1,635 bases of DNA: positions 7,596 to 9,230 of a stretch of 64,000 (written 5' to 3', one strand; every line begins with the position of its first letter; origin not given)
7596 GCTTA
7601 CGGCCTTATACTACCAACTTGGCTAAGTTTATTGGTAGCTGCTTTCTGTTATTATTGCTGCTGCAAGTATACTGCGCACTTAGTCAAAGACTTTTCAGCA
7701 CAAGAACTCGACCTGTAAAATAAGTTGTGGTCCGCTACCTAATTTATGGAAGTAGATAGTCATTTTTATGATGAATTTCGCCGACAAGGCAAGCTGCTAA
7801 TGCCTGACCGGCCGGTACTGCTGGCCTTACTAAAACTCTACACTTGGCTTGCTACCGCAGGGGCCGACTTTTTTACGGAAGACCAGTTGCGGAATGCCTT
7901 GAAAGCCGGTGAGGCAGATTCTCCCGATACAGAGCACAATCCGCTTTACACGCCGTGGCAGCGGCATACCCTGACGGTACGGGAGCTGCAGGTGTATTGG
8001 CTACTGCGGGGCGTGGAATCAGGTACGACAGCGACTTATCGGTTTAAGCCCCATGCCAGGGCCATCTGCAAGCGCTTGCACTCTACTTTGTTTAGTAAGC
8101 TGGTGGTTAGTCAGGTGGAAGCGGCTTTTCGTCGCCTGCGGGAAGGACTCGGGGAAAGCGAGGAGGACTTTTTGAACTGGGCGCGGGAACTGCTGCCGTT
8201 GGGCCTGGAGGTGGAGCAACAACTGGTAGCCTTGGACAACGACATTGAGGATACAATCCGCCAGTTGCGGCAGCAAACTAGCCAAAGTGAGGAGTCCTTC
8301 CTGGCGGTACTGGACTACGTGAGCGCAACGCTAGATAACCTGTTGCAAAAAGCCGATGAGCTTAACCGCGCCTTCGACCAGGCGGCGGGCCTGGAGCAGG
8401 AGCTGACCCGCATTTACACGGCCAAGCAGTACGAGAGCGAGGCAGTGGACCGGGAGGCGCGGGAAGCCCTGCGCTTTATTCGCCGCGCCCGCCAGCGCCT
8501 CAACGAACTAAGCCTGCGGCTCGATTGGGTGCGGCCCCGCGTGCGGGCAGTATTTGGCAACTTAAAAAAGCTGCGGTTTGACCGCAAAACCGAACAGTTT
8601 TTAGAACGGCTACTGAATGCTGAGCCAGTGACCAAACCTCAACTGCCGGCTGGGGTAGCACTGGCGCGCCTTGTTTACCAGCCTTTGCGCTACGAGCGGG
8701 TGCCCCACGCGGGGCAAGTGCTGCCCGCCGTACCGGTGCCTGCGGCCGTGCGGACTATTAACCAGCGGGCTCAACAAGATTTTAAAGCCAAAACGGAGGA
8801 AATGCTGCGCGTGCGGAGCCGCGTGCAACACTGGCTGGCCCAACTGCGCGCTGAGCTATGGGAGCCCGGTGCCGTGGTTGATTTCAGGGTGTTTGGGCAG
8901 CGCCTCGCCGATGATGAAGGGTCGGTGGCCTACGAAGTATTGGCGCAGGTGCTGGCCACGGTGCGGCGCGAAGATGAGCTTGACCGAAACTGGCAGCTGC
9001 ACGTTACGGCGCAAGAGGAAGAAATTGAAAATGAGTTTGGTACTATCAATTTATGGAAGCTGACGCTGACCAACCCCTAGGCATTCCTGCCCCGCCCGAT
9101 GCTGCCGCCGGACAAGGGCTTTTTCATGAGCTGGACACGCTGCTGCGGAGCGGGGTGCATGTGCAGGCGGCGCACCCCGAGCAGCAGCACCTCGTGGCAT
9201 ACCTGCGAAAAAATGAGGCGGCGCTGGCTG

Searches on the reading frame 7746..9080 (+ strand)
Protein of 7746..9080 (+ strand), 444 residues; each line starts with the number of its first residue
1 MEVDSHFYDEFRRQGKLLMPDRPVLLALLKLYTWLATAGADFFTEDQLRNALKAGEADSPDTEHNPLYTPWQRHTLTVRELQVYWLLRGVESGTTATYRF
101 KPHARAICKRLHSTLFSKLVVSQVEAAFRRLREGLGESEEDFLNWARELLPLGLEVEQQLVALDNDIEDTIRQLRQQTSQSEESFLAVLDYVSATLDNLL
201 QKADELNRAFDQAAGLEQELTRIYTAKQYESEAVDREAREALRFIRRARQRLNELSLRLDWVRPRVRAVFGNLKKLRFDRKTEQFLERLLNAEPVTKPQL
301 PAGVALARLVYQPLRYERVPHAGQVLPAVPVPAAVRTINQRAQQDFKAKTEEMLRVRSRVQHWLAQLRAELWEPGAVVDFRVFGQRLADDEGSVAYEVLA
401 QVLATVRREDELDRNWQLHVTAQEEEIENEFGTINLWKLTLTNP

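Call 9: search_protein_families(library=pfam, proteins=[window:7746-9080:+], max_evalue=0.01)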
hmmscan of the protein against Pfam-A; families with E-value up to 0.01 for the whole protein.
window:7746-9080:+ (444 aa): 1 family
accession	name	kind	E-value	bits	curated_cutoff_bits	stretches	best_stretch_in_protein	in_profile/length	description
PF11887.13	Mce4_CUP1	-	1.1e-05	25.6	32.6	1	158-272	71-188/222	Cholesterol uptake porter CUP1 of Mce4, putative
